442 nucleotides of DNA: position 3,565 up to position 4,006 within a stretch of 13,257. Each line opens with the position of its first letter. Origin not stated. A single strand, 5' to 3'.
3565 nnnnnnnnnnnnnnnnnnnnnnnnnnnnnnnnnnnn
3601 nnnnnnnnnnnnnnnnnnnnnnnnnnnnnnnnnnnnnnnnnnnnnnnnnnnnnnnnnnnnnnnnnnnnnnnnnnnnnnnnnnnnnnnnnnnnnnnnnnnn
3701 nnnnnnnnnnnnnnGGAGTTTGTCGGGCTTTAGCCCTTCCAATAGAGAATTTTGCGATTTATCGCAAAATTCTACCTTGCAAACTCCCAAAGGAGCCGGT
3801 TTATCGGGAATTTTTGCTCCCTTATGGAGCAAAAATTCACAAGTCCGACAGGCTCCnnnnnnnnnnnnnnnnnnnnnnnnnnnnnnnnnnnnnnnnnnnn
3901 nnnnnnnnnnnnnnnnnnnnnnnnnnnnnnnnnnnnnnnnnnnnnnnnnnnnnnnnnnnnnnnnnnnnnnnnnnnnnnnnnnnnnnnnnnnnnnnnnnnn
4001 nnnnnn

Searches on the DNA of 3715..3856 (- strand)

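Call 62: build_rna_model(alignment_id=A3, structure=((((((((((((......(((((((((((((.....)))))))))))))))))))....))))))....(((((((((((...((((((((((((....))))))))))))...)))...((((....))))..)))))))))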
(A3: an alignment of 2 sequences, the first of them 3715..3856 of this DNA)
Model R1 built from alignment A3 (2 sequences, 142 columns); structure: as given.
model positions 142; base pairs 52; branch points 2; effective number of sequences 0.62; information 0.59 bits per position. Calibrated on 0.2 Mb of random sequence (short: E-values are rough).
structure used (alignment columns):
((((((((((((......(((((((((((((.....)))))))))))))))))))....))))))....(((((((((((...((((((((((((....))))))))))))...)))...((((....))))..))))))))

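Call 64: search_with_rna_model(model_id=R1, sources=[window, L001, L002, L003, L005, L006, L007, L008, L009, L010, L011, L012, L013, L014, L015, L016, L017, L018, L019, L020, L021, L022, L023, L024, L025, L026, L027, L028, L029, L030, L031, L032, L033, L034, L035, L036, L037, L038, L039, L040, L041, L042, L043, L044, L045, L046, L047, L048, L049, L050, L051, L052, L053, L054, L055, L056, L057, L058, L059, L060, L061, L062, L063, L064, L065, L066, L067, L068, L069, L070, L071, L072, L073, L074, L075, L076, L077, L078, L079, L080, L081, L082, L083, L084, L085, L086, L087, L088, L089, L090, L091, L092, L093, L094, L095, L096, L097, L098, L099, L100], max_evalue=0.001, make_alignment=true)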
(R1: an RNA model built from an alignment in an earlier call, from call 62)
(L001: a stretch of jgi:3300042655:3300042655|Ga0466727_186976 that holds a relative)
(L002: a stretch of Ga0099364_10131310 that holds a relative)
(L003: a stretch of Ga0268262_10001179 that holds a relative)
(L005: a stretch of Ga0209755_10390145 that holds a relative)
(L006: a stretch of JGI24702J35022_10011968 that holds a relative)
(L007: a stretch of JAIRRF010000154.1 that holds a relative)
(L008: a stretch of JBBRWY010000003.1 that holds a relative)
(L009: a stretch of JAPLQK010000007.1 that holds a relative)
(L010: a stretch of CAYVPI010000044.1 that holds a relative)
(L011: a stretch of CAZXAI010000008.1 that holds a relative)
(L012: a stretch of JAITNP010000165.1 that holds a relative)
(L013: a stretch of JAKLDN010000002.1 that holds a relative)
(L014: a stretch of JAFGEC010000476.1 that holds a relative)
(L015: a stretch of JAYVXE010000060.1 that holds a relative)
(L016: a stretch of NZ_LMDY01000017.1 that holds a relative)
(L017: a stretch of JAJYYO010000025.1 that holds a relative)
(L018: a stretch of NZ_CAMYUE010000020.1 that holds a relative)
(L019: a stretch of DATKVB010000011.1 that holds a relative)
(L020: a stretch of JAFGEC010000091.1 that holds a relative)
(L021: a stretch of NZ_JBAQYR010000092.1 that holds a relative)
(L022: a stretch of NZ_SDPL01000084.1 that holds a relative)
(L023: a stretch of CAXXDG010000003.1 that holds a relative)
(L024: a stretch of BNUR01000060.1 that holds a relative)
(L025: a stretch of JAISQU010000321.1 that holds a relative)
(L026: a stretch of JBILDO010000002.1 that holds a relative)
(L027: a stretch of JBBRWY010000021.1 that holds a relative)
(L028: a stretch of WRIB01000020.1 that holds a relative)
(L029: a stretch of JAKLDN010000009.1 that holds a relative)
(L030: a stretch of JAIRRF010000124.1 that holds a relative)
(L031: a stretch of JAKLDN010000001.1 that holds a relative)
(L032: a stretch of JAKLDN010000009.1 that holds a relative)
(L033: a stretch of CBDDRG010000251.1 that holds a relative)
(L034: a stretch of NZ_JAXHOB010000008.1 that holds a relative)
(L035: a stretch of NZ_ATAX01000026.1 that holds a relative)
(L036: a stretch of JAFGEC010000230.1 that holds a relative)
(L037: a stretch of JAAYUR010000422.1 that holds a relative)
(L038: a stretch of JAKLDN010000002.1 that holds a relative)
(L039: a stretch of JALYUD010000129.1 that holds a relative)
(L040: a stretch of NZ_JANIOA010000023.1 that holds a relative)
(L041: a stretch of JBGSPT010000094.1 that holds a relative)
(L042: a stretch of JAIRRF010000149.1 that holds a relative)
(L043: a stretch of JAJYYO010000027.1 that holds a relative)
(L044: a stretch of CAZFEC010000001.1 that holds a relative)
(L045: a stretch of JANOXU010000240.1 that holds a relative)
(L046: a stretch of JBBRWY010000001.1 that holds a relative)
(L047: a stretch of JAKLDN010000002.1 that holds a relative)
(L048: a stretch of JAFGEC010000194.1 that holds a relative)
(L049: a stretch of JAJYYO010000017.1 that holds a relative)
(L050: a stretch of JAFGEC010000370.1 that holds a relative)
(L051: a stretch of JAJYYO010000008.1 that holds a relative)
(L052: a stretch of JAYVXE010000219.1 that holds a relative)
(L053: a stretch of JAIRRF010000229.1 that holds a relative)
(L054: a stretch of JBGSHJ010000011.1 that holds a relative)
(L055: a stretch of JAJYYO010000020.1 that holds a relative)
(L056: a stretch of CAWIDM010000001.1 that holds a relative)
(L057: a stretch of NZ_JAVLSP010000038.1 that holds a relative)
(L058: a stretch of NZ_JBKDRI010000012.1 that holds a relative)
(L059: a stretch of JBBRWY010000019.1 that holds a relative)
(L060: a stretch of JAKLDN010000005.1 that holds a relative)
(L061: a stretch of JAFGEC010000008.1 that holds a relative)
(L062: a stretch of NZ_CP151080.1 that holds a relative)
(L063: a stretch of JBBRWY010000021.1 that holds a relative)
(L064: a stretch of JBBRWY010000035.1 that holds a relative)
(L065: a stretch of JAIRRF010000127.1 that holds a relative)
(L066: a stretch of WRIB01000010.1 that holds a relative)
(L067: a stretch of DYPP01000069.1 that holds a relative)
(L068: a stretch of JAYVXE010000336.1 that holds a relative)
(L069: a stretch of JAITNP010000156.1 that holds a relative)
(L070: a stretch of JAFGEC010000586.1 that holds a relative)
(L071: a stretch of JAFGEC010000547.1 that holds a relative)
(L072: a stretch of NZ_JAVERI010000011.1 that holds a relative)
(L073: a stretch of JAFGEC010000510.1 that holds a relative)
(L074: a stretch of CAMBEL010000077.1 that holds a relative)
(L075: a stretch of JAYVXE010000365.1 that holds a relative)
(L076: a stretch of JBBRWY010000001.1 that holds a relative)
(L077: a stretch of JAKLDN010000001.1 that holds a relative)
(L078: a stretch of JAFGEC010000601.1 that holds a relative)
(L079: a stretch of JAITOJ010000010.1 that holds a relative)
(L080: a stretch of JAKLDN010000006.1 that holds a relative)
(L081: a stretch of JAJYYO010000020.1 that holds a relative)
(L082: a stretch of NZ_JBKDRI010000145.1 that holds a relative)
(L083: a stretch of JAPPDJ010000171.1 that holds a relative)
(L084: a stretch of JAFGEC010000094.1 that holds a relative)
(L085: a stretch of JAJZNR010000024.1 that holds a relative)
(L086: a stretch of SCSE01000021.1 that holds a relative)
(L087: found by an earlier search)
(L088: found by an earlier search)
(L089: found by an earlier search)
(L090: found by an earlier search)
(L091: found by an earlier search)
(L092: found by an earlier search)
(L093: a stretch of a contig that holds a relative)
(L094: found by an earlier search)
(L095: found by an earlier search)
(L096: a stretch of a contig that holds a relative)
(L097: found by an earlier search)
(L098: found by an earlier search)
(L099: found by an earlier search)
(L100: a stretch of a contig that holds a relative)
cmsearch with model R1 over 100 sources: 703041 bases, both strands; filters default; matches with E-value up to 0.001: 41.
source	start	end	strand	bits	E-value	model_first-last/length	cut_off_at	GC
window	3715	3856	-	172.2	7.2e-40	1-142/142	no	0.45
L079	4832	4973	-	149.9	2.4e-34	1-142/142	no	0.46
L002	861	1012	+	110.6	1.3e-24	1-142/142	no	0.41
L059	5615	5756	-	103.5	7.5e-23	1-142/142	no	0.42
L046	1396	1537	+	102.9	1e-22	1-142/142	no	0.42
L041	716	856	-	99.5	7.1e-22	1-142/142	no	0.46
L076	4889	5030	-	99.1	9e-22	1-142/142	no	0.43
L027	2171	2312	+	98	1.7e-21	1-142/142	no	0.43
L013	7036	7176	+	96.3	4.5e-21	1-142/142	no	0.48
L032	7535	7676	+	95.6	6.8e-21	1-142/142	no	0.44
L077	5676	5816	-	94.5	1.3e-20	1-142/142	no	0.45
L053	2192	2343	-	94.4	1.3e-20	1-142/142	no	0.38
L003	3007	3157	+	94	1.7e-20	1-142/142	no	0.4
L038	1145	1284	+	93.8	1.8e-20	1-142/142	no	0.47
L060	2868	3006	-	93.4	2.3e-20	1-142/142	no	0.47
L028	2102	2252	+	93.3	2.5e-20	1-142/142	no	0.42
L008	4686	4827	+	92.6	3.6e-20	1-142/142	no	0.44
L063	3648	3786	-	92.3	4.5e-20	1-142/142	no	0.44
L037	1471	1611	+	92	5.3e-20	1-142/142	no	0.45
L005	385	536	+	90.5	1.2e-19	1-142/142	no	0.43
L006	3007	3147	+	88.6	3.7e-19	1-142/142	no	0.43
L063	4777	4915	-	87.8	5.5e-19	1-142/142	no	0.44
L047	4192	4331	-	87.7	6.1e-19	1-142/142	no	0.47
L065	5613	5763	-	86.8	9.8e-19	1-142/142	no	0.4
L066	7608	7759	-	82.9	9.1e-18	1-142/142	no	0.39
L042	3046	3208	-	79.9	5.2e-17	1-142/142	no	0.44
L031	209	350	+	76.9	2.8e-16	1-142/142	no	0.46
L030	4537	4687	-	74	1.5e-15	1-142/142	no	0.42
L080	3390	3629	-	66.4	1.1e-13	1-142/142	no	0.49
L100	825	975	-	66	1.4e-13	1-142/142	no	0.42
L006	122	276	-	64.7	3e-13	1-142/142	no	0.43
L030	1988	2150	+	48.1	3.8e-09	1-142/142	no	0.4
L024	7675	7831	+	45.6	1.6e-08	1-142/142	no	0.46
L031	6366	6460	-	41.4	1.7e-07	1-142/142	no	0.58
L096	7210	7287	+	40.7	2.7e-07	1-142/142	no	0.55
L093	14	94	-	40.3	3.2e-07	1-142/142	no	0.42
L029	682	757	+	40.2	3.5e-07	1-142/142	no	0.49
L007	1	66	-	32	3.7e-05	1-67/142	3'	0.42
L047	4267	4393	+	30.4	9e-05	1-142/142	no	0.58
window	3792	3875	+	28.5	0.00027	1-142/142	no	0.46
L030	4537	4687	+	26.8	0.0007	1-142/142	no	0.42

Alignment A4: 41 matches aligned to the model, 329 columns, each read 5' to 3' on its own strand. Consensus structure (alignment columns), stored with it:
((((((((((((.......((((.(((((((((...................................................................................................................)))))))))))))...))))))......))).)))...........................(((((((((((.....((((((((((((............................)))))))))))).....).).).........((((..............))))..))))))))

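Call 65: search_with_rna_model(model_id=R1, sources=[window, L002, L003, L005, L006, L008, L013, L027, L028, L030, L031, L032, L037, L038, L041, L042, L046, L047, L053, L059, L060, L063, L065, L066, L076, L077, L079, L100], max_evalue=1e-12, make_alignment=true)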
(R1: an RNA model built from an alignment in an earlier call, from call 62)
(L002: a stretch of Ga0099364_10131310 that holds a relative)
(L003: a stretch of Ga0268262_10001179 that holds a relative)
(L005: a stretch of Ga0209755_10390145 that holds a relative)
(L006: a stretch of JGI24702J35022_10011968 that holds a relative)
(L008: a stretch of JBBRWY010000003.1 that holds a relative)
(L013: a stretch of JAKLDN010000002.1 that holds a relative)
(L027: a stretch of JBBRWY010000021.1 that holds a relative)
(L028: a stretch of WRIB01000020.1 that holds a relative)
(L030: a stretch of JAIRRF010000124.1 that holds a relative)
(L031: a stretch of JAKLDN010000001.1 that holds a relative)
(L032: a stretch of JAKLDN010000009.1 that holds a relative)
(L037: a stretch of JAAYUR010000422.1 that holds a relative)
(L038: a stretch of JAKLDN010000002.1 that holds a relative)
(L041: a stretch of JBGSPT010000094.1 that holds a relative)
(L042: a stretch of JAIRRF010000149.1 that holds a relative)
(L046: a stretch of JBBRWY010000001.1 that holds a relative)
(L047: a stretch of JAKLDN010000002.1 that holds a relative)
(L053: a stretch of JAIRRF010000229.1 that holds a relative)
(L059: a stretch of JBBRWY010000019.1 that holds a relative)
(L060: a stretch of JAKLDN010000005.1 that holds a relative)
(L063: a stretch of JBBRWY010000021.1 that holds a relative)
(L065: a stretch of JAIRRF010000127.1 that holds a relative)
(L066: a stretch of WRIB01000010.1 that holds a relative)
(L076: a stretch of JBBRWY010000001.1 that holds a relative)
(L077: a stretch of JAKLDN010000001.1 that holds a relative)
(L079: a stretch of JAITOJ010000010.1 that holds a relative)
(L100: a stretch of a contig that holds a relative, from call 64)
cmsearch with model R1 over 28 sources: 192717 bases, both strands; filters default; matches with E-value up to 1e-12: 30.
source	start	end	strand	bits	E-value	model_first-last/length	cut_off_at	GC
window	3715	3856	-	172.2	2e-40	1-142/142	no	0.45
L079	4832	4973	-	149.9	6.6e-35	1-142/142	no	0.46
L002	861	1012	+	110.6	3.6e-25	1-142/142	no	0.41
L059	5615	5756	-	103.5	2.1e-23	1-142/142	no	0.42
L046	1396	1537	+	102.9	2.8e-23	1-142/142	no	0.42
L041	716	856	-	99.5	2e-22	1-142/142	no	0.46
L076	4889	5030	-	99.1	2.5e-22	1-142/142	no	0.43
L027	2171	2312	+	98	4.7e-22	1-142/142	no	0.43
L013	7036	7176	+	96.3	1.2e-21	1-142/142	no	0.48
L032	7535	7676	+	95.6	1.9e-21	1-142/142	no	0.44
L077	5676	5816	-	94.5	3.5e-21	1-142/142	no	0.45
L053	2192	2343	-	94.4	3.6e-21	1-142/142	no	0.38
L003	3007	3157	+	94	4.6e-21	1-142/142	no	0.4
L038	1145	1284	+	93.8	5.1e-21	1-142/142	no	0.47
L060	2868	3006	-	93.4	6.2e-21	1-142/142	no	0.47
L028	2102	2252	+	93.3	6.8e-21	1-142/142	no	0.42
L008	4686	4827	+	92.6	9.9e-21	1-142/142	no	0.44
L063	3648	3786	-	92.3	1.2e-20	1-142/142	no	0.44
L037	1471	1611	+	92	1.4e-20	1-142/142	no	0.45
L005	385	536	+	90.5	3.3e-20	1-142/142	no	0.43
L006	3007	3147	+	88.6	1e-19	1-142/142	no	0.43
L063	4777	4915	-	87.8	1.5e-19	1-142/142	no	0.44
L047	4192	4331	-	87.7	1.7e-19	1-142/142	no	0.47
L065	5613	5763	-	86.8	2.7e-19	1-142/142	no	0.4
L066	7608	7759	-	82.9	2.5e-18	1-142/142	no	0.39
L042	3046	3208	-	79.9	1.4e-17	1-142/142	no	0.44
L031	209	350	+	76.9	7.6e-17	1-142/142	no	0.46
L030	4537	4687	-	74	4.1e-16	1-142/142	no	0.42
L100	825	975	-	66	3.9e-14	1-142/142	no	0.42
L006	122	276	-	64.7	8.1e-14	1-142/142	no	0.43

Alignment A5: 30 matches aligned to the model, 196 columns, each read 5' to 3' on its own strand. Consensus structure (alignment columns), stored with it:
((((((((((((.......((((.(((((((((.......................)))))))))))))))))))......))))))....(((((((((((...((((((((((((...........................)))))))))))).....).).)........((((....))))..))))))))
